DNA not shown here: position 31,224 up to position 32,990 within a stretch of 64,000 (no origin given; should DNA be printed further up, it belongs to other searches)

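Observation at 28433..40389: Twelve-gene, about 12-kb gap-free operon joining a Liv-type ABC importer to ADH-P450-OYE redox enzymes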

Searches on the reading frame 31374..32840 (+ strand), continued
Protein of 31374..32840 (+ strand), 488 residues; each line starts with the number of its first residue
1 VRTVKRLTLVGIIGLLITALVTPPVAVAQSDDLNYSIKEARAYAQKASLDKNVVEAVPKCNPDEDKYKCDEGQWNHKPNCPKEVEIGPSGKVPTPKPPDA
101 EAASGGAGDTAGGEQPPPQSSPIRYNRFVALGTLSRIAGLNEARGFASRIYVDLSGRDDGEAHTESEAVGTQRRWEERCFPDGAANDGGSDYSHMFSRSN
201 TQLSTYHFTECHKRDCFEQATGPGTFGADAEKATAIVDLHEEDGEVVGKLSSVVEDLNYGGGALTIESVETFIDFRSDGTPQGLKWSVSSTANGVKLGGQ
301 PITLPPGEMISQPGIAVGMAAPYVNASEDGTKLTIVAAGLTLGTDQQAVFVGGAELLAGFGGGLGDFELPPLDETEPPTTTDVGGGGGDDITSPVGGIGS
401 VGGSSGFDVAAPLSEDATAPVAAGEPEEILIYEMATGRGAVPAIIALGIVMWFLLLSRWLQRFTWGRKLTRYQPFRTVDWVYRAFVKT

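Call 39: find_encoding_contigs(protein=P0007, flank=10000, max_places=2)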
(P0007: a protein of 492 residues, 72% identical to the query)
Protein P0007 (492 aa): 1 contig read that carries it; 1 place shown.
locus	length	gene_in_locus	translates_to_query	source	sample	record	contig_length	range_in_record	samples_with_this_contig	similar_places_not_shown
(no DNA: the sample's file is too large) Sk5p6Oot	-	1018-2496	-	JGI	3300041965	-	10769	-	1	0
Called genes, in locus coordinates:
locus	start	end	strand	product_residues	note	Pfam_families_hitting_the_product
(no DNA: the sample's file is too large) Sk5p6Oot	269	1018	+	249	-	-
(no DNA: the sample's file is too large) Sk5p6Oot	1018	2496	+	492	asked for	-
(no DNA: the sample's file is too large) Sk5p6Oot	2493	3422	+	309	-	PF02653:BPD_transp_2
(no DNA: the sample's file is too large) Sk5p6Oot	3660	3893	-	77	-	-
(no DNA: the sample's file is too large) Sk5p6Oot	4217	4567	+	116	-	-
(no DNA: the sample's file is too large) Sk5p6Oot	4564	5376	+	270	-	-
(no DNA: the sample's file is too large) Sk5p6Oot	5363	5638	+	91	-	-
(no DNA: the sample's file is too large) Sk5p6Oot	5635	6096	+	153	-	PF00005:ABC_tran (weak), PF13304:AAA_21 (weak)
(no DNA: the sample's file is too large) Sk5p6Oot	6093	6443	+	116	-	-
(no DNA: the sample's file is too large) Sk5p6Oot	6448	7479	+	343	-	PF08240:ADH_N, PF00107:ADH_zinc_N, PF13602:ADH_zinc_N_2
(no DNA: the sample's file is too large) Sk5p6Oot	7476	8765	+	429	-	PF00067:p450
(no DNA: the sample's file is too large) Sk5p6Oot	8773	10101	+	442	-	-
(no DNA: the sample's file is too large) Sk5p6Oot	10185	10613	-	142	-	-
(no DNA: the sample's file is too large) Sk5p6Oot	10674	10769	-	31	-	?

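Call 66: search_protein_representatives(alignment_id=A1)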
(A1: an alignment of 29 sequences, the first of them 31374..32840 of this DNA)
Query: 29 sequences, 483 profile positions. Proteins with E-value up to 0.001 (for the whole library): 65; up to 1e-10: 59; up to 1e-30: 35. The best 65 are listed.
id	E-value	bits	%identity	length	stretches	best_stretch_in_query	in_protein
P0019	4.6e-207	704.9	-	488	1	2-483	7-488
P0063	3.2e-196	669.1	-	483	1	4-483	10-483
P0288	4.9e-181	619.1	-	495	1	6-483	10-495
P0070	3.3e-177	606.5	-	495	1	4-482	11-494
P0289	1.4e-175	601.1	-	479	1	1-483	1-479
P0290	4.4e-161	553.3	-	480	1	2-483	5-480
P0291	3.7e-159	546.9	-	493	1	4-482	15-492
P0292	5.5e-155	533.2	-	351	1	1-350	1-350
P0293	1.7e-154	531.5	-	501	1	4-483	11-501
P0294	7.3e-152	522.9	-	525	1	10-483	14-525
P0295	6.6e-142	490.0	-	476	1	8-483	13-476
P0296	2.7e-139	481.4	-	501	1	6-483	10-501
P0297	9.1e-139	479.7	-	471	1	2-483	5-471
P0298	9.3e-137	473.0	-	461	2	12-364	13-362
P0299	7.1e-128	443.8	-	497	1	8-483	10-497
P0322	1.9e-29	119.1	-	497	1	109-482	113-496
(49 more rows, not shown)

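Call 67: find_encoding_contigs(protein=P0322, flank=10000, max_places=3)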
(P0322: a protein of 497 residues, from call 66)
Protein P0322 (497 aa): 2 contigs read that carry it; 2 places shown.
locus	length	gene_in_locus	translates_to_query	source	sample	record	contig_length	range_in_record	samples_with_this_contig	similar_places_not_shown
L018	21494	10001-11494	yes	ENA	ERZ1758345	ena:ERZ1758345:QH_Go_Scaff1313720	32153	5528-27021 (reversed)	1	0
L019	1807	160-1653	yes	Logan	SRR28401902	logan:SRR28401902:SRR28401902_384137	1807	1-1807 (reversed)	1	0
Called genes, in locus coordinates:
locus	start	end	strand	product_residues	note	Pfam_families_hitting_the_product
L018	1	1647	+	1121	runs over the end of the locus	PF13191:AAA_16, PF13401:AAA_22 (weak), PF13424:TPR_12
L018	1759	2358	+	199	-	PF13424:TPR_12 (weak)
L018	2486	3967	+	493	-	PF00127:Copper-bind (faint)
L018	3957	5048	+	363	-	PF07732:Cu-oxidase_3 (weak), PF07731:Cu-oxidase_2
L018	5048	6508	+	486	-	PF00127:Copper-bind (faint), PF05048:NosD (weak), PF13229:Beta_helix (weak)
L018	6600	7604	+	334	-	PF26550:Tricorn_2nd (faint), PF26549:Tricorn_N (weak), PF07676:PD40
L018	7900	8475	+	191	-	-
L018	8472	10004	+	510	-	PF13458:Peripla_BP_6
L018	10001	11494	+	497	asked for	-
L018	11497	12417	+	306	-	PF02653:BPD_transp_2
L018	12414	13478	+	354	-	PF02653:BPD_transp_2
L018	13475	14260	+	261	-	PF00005:ABC_tran, PF13304:AAA_21 (faint), PF12399:BCA_ABC_TP_C (weak)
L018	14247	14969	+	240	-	PF00005:ABC_tran, PF02463:SMC_N (faint), PF13304:AAA_21 (faint)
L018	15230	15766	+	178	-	PF12079:DUF3558 (weak)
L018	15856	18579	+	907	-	PF00395:SLH (weak)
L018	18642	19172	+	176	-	-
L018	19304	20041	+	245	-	PF01391:Collagen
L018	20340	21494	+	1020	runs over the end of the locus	PF07504:FTP, PF02128:Peptidase_M36, PF02225:PA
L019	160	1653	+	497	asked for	-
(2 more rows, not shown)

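Call 68: find_encoding_contigs(protein=P0047, flank=10000, max_places=2)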
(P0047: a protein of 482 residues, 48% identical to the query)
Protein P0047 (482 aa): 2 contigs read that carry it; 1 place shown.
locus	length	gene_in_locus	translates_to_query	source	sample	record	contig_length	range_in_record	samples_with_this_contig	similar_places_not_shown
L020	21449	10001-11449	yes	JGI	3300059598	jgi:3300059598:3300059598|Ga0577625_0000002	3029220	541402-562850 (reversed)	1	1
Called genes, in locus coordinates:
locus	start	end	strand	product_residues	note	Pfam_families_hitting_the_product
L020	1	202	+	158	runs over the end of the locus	PF04978:MST, PF12867:DinB_2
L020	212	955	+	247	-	PF13489:Methyltransf_23, PF08241:Methyltransf_11, PF08242:Methyltransf_12 (weak), PF13649:Methyltransf_25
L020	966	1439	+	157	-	PF13622:4HBT_3 (weak), PF03061:4HBT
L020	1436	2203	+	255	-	PF00106:adh_short, PF08659:KR, PF13561:adh_short_C2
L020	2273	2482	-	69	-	-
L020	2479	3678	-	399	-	PF00067:p450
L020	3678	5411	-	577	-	PF00296:Bac_luciferase, PF02036:SCP2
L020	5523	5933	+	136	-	-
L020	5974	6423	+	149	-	-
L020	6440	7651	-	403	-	PF02771:Acyl-CoA_dh_N, PF02770:Acyl-CoA_dh_M, PF00441:Acyl-CoA_dh_1, PF08028:Acyl-CoA_dh_2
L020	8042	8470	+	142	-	-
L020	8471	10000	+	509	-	PF13458:Peripla_BP_6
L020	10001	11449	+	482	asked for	-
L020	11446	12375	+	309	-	PF02653:BPD_transp_2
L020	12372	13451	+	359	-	PF02653:BPD_transp_2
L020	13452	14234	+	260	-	PF00005:ABC_tran, PF13304:AAA_21 (faint), PF12399:BCA_ABC_TP_C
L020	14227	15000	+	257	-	PF00005:ABC_tran, PF13304:AAA_21 (weak)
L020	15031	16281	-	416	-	-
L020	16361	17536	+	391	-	PF01488:Shikimate_DH (faint), PF01946:Thi4 (faint), PF00743:FMO-like, PF01494:FAD_binding_3 (weak), PF07992:Pyr_redox_2, PF13450:NAD_binding_8, PF13738:Pyr_redox_3, PF13434:Lys_Orn_oxgnase, +5 more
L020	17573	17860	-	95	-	PF07311:Dodecin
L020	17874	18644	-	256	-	-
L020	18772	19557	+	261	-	PF13714:PEP_mutase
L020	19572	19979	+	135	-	PF00190:Cupin_1 (weak), PF07883:Cupin_2, PF02311:AraC_binding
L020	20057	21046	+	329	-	PF01476:LysM, PF23446:LysM1_NFP_LYK (faint), PF23473:LysM3_LYK4_5 (faint), PF23577:LysM_RLK (faint), PF01476:LysM, PF01464:SLT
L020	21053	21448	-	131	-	PF00903:Glyoxalase (weak)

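Call 71: search_protein_families(library=pfam, alignment_id=A1, max_evalue=1)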
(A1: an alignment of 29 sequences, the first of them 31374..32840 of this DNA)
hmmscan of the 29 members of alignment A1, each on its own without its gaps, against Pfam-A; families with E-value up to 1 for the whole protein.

A. member 1, window:31374-32840:+ (488 aa): 0 families

B. families by the number of members that match (of 29 scanned): 5 families
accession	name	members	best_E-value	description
PF13505.12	OMP_b-brl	1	0.021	Outer membrane protein beta-barrel domain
PF15756.10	DUF4690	1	0.046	Small Novel Rich in Cartilage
PF23778.1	Phage_holin_2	1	0.082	Putative phage holin family 2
PF12109.13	CXCR4_N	1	0.099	CXCR4 Chemokine receptor N terminal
PF08009.16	CDP-OH_P_tran_2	1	0.52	CDP-alcohol phosphatidyltransferase 2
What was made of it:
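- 31374..32840 (+): Orphan 488-aa type-I membrane protein: signal peptide, all-beta ectodomain (about residues 30-360, six invariant Cys), disordered Gly-rich linker (363-436), TM helix (about 439-460) and a highly conserved cytoplasmic tail. No Pfam hit in any of 29 members (call 71).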

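Call 79: search_protein_families(library=pfam, proteins=[L006:34-822:+, L014:7170-7910:+, L003:7448-7897:+, L020:15031-16281:-, L005:12509-15415:-, L006:10976-12388:-, L013:6441-7676:+, L012:5258-7804:+, L018:7900-8475:+, L016:4404-5294:+], max_evalue=0.001)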
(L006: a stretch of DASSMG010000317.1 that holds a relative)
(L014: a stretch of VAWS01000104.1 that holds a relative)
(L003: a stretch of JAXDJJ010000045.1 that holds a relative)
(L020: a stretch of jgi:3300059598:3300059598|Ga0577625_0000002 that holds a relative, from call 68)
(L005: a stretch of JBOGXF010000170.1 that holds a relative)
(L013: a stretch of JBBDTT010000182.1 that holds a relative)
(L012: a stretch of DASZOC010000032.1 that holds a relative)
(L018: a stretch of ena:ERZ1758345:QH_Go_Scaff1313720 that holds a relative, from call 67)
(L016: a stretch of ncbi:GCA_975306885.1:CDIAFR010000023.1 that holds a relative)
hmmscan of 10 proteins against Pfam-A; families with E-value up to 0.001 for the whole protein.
L006:34-822:+ (262 aa): 0 families

L014:7170-7910:+ (246 aa): 4 families
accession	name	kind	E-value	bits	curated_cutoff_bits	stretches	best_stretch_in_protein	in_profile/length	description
PF00440.29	TetR_N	-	2e-14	53.5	24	1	40-86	1-47/47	Bacterial regulatory proteins, tetR family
PF13305.11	TetR_C_33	-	2.6e-09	38.1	26.8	1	112-203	1-84/103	Tetracyclin repressor-like, C-terminal domain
PF17932.6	TetR_C_24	-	0.00055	20.6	26.4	0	106-196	2-87/114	Tetracyclin repressor-like, C-terminal domain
PF16925.10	TetR_C_13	-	0.00084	20.1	27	0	146-198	38-91/109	Tetracyclin repressor-like, C-terminal domain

L003:7448-7897:+ (149 aa): 2 families
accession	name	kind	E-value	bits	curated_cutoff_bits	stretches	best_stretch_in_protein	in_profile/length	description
PF01575.25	MaoC_dehydratas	-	5e-26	91.2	27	1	15-125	7-114/123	MaoC like domain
PF13452.11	FAS1_DH_region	-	0.00012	22.6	22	1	25-134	13-123/132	FAS1-like, dehydratase domain region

L020:15031-16281:- (416 aa): 0 families

L005:12509-15415:- (968 aa): 4 families
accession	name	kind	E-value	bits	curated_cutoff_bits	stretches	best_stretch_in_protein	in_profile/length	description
PF16640.11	Big_3_5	-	1.3e-13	51.7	35.5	2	875-953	11-85/88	Bacterial Ig-like domain (group 3)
PF02369.22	Big_1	-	1.1e-09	38.7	34.9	1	780-854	17-90/93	Bacterial Ig-like domain (group 1)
PF09134.16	Invasin_D3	-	0.00011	23.1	33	0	782-856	22-95/98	Invasin, domain 3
PF13620.12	CarboxypepD_reg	-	0.00062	20.5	32.3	0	789-869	7-79/82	Carboxypeptidase regulatory-like domain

L006:10976-12388:- (470 aa): 3 families
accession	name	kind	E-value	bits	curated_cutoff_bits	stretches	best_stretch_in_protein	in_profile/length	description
PF13454.12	NAD_binding_9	-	4.3e-34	118.2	21.8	1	18-166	1-154/155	FAD-NAD(P)-binding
PF07992.20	Pyr_redox_2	-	1e-05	25.5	26.1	1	16-225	2-166/291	Pyridine nucleotide-disulphide oxidoreductase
PF13434.12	Lys_Orn_oxgnase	-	0.00041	20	21.3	0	150-234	141-221/339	L-lysine 6-monooxygenase/L-ornithine 5-monooxygenase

L013:6441-7676:+ (411 aa): 0 families

L012:5258-7804:+ (848 aa): 0 families

L018:7900-8475:+ (191 aa): 0 families

L016:4404-5294:+ (296 aa): 1 family
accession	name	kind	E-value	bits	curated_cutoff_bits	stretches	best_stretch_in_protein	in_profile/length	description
PF00296.26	Bac_luciferase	-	1.3e-47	163.1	27.9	1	9-273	18-313/314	Luciferase-like monooxygenase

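Call 80: find_encoding_contigs(protein=P0013, flank=10000, max_places=1)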
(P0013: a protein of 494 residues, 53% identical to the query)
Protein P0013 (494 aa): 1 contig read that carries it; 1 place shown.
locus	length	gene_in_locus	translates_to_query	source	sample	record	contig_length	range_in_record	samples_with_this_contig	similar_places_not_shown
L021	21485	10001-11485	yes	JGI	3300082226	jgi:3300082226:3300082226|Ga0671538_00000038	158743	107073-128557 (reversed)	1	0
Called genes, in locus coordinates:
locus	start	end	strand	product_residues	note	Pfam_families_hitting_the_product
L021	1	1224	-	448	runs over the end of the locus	PF05762:VWA_CoxE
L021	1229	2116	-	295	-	PF13191:AAA_16 (weak), PF00004:AAA, PF07728:AAA_5, PF13401:AAA_22 (weak)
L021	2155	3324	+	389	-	PF01070:FMN_dh, PF05690:ThiG (weak)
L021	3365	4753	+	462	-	PF02720:DUF222, PF01844:HNH (faint)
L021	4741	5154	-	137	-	PF00582:Usp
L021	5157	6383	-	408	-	PF02771:Acyl-CoA_dh_N, PF02770:Acyl-CoA_dh_M, PF00441:Acyl-CoA_dh_1, PF08028:Acyl-CoA_dh_2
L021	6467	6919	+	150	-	PF01575:MaoC_dehydratas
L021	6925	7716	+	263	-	PF00106:adh_short, PF08659:KR, PF13561:adh_short_C2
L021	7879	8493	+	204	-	-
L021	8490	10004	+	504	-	PF13458:Peripla_BP_6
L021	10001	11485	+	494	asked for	-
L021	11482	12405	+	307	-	PF02653:BPD_transp_2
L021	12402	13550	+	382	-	PF02653:BPD_transp_2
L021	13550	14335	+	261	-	PF00005:ABC_tran, PF13304:AAA_21 (weak), PF12399:BCA_ABC_TP_C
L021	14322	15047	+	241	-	PF00005:ABC_tran, PF13304:AAA_21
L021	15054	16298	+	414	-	PF00753:Lactamase_B, PF14863:Alkyl_sulf_dimr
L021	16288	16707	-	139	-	-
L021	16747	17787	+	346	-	PF08240:ADH_N, PF00107:ADH_zinc_N, PF13602:ADH_zinc_N_2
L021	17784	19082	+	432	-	PF00296:Bac_luciferase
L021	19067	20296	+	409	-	PF00067:p450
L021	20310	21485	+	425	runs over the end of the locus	PF00724:Oxidored_FMN, PF01207:Dus (faint), PF00724:Oxidored_FMN (weak)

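Call 81: find_encoding_contigs(protein=P0020, flank=10000, max_places=1)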
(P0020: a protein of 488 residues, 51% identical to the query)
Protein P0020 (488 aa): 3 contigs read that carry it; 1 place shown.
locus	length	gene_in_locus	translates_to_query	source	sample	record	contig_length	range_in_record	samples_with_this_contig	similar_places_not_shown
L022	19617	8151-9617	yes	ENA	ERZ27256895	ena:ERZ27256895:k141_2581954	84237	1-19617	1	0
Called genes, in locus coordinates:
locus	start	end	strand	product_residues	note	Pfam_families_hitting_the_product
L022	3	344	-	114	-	?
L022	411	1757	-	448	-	PF05762:VWA_CoxE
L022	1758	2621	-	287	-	PF13191:AAA_16 (weak), PF13401:AAA_22 (weak), PF00004:AAA, PF07724:AAA_2, PF07726:AAA_3 (faint), PF07728:AAA_5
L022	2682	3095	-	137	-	PF00582:Usp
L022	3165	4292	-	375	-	PF00083:Sugar_tr, PF07690:MFS_1, PF12832:MFS_1_like (weak), PF06779:MFS_4 (weak), PF07690:MFS_1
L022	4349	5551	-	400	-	PF02771:Acyl-CoA_dh_N, PF02770:Acyl-CoA_dh_M, PF00441:Acyl-CoA_dh_1, PF08028:Acyl-CoA_dh_2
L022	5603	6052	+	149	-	PF01575:MaoC_dehydratas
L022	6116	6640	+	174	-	-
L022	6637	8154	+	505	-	PF13458:Peripla_BP_6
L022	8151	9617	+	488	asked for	-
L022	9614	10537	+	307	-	PF02653:BPD_transp_2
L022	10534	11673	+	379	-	PF02653:BPD_transp_2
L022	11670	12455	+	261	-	PF00005:ABC_tran, PF13304:AAA_21 (weak), PF12399:BCA_ABC_TP_C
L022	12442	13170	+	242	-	PF00005:ABC_tran, PF13304:AAA_21 (weak)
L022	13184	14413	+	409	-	PF00753:Lactamase_B, PF14863:Alkyl_sulf_dimr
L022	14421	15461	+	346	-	PF08240:ADH_N, PF00107:ADH_zinc_N, PF13602:ADH_zinc_N_2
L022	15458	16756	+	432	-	PF00296:Bac_luciferase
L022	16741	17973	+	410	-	PF00067:p450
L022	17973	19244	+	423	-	PF00724:Oxidored_FMN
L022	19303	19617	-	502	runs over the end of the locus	PF00501:AMP-binding, PF13193:AMP-binding_C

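Call 82: find_encoding_contigs(protein=P0059, flank=10000, max_places=1)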
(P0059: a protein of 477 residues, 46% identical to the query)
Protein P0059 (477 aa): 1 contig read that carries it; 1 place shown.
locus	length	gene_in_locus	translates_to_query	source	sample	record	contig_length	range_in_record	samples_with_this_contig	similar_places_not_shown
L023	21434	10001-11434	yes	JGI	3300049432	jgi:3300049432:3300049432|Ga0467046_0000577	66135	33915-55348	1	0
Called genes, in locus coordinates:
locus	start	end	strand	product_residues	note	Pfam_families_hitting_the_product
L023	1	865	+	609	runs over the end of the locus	PF02129:Peptidase_S15, PF12146:Hydrolase_4 (weak), PF00561:Abhydrolase_1 (weak), PF12697:Abhydrolase_6 (weak), PF16640:Big_3_5 (weak)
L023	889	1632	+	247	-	PF04474:DUF554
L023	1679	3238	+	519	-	PF00501:AMP-binding, PF13193:AMP-binding_C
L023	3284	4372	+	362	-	PF00989:PAS, PF08448:PAS_4, PF13426:PAS_9, PF08447:PAS_3 (weak), PF00512:HisKA, PF02518:HATPase_c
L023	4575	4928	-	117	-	-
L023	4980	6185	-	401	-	PF02771:Acyl-CoA_dh_N, PF02770:Acyl-CoA_dh_M, PF00441:Acyl-CoA_dh_1, PF08028:Acyl-CoA_dh_2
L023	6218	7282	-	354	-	PF01636:APH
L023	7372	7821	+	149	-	PF01575:MaoC_dehydratas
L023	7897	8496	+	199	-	-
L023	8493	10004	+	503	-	PF13458:Peripla_BP_6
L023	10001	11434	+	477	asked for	-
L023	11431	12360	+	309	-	PF02653:BPD_transp_2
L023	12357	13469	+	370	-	PF02653:BPD_transp_2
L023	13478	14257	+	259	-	PF00005:ABC_tran, PF13304:AAA_21 (faint), PF12399:BCA_ABC_TP_C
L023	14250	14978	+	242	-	PF00005:ABC_tran, PF13304:AAA_21 (weak)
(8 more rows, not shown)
